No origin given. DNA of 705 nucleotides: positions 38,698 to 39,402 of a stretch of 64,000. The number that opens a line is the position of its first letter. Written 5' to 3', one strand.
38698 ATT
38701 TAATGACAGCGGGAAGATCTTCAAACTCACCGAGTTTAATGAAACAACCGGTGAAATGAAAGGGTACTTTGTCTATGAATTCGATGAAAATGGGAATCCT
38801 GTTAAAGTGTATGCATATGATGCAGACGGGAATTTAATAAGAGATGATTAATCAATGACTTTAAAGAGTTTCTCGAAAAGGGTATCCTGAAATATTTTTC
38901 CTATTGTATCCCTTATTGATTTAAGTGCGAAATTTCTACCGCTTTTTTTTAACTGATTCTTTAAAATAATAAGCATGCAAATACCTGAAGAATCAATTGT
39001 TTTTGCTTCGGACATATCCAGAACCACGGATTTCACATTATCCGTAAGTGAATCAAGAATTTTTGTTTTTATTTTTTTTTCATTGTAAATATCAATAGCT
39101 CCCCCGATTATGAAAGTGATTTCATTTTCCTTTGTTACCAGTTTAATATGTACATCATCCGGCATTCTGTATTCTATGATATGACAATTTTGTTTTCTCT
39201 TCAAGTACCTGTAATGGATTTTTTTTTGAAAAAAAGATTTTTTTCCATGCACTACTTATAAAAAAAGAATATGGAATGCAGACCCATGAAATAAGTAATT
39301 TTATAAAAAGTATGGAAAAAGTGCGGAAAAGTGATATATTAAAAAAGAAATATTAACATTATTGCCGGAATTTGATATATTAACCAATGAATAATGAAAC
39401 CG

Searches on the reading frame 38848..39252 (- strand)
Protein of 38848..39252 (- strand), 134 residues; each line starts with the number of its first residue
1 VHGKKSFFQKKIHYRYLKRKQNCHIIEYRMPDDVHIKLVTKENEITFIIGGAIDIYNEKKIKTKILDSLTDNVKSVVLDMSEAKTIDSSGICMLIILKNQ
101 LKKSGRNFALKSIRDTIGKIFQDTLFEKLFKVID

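Call 48: search_protein_families(library=pfam, proteins=[window:38848-39252:-])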
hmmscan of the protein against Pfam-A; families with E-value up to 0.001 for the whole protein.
window:38848-39252:- (134 aa): 2 families
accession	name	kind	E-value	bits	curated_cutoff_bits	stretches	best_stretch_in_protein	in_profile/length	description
PF01740.26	STAS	-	1.4e-14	54.1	22.6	1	36-132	2-99/106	STAS domain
PF13466.11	STAS_2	-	9.6e-06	26.1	29.2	1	50-120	4-73/80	STAS domain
